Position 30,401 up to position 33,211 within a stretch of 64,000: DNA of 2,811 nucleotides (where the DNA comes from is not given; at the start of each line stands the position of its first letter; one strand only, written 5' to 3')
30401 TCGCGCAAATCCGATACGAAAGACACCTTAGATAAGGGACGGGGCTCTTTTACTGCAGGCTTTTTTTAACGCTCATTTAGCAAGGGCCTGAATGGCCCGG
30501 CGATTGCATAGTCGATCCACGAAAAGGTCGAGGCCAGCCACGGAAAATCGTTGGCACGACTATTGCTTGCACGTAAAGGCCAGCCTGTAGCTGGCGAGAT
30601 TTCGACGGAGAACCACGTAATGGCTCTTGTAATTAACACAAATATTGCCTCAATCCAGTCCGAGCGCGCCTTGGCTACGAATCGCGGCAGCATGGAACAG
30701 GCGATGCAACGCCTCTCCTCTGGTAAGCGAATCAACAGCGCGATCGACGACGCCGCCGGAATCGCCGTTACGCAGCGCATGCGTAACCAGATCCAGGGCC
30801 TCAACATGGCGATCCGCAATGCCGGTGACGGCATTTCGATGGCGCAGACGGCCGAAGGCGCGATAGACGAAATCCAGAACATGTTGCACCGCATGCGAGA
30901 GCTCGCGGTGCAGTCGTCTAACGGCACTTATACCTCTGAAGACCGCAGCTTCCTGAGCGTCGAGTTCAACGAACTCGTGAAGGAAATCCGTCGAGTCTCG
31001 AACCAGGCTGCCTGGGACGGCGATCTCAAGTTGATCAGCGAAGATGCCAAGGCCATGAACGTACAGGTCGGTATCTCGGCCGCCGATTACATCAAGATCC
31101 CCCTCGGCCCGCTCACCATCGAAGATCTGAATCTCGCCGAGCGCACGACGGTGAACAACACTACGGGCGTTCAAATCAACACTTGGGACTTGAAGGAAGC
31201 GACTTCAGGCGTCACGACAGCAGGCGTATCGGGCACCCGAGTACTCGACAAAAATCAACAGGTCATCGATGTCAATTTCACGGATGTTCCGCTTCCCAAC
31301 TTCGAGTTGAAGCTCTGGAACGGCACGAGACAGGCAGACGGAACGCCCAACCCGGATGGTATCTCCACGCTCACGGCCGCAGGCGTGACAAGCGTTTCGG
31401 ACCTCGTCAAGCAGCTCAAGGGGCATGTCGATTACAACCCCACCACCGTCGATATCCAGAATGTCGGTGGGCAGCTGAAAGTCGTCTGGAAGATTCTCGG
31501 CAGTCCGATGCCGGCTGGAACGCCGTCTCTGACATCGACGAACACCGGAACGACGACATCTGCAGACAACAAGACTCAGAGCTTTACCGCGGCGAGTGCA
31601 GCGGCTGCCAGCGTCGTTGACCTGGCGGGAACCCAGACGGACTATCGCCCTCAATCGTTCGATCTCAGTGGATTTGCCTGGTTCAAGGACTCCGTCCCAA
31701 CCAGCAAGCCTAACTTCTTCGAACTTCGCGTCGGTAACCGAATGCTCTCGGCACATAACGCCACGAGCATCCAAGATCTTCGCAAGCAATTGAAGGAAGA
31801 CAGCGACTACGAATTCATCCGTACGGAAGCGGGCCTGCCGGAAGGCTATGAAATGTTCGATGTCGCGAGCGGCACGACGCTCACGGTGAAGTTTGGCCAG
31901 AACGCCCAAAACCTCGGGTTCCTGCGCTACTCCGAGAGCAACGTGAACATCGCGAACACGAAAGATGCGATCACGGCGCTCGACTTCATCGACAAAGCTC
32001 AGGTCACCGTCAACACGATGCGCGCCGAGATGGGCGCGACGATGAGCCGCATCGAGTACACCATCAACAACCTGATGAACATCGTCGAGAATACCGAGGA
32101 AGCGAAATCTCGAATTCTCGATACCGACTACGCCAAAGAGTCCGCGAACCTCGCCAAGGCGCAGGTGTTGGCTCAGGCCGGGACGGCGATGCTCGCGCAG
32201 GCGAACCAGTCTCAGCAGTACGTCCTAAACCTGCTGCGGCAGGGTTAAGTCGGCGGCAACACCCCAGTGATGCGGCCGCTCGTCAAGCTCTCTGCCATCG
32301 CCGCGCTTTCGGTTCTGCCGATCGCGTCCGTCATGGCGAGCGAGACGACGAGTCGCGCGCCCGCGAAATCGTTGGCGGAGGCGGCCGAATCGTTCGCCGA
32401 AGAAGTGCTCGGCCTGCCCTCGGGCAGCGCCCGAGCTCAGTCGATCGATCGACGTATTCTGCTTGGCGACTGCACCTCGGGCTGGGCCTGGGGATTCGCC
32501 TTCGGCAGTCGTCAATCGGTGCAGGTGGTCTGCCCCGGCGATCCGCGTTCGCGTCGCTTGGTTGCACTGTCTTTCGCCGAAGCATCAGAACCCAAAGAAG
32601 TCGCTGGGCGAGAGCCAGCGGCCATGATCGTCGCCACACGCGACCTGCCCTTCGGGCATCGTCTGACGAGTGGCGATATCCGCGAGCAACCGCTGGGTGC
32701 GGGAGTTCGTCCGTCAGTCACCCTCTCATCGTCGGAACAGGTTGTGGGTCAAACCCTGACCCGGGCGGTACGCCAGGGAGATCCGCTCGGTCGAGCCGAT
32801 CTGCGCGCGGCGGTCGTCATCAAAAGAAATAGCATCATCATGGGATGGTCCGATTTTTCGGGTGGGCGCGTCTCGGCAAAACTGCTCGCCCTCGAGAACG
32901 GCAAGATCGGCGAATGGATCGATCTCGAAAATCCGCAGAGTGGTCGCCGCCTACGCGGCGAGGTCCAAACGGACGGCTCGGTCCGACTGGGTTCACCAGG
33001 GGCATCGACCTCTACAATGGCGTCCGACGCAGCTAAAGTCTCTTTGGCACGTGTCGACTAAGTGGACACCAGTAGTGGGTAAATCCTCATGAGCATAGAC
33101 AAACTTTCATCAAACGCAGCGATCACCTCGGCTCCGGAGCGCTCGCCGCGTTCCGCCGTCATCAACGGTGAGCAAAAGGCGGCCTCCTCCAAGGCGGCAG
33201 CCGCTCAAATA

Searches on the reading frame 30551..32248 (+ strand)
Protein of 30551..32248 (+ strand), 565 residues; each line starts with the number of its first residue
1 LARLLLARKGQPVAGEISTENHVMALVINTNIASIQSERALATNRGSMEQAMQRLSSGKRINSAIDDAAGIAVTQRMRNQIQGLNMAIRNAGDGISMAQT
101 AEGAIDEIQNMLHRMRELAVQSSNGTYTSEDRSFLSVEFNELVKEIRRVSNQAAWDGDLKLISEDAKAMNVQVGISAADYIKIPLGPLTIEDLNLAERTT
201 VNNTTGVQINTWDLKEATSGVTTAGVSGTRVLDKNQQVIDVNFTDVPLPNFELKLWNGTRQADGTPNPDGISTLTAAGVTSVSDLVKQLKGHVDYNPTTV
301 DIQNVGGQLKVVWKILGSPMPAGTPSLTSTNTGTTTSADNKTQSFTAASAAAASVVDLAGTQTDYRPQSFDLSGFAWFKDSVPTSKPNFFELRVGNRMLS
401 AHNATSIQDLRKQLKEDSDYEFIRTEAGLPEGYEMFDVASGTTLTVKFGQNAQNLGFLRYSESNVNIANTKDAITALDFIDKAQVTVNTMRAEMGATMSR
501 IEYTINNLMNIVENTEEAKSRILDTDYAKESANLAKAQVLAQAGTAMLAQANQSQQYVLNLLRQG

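Call 28: search_protein_families(library=pfam, proteins=[window:30551-32248:+], max_evalue=0.0001)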
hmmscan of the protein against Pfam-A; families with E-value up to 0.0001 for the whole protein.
window:30551-32248:+ (565 aa): 2 families
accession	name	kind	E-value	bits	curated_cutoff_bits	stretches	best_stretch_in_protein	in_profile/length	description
PF00669.25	Flagellin_N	-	4.3e-38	130.9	26.6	1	28-158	1-131/139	Bacterial flagellin N-terminal helical region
PF00700.27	Flagellin_C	-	5.5e-24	84.8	23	1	477-562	1-86/86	Bacterial flagellin C-terminal helical region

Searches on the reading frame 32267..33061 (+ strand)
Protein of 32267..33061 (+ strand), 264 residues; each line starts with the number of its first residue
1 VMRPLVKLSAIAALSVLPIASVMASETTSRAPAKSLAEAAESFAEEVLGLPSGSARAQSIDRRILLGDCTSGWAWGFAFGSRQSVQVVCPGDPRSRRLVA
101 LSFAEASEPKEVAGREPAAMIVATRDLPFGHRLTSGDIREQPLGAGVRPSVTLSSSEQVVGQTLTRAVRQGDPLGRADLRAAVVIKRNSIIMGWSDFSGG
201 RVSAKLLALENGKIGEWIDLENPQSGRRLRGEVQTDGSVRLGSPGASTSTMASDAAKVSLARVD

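Call 28: search_protein_families(library=pfam, proteins=[window:32267-33061:+], max_evalue=0.0001)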
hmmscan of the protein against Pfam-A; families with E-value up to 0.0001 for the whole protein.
window:32267-33061:+ (264 aa): 2 families
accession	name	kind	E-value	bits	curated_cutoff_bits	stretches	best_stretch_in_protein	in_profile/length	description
PF13144.11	ChapFlgA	-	2.6e-19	69.9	23.8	1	119-240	2-121/122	Chaperone for flagella basal body P-ring formation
PF08666.17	SAF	-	1.9e-08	35.1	21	1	120-180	3-63/63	SAF domain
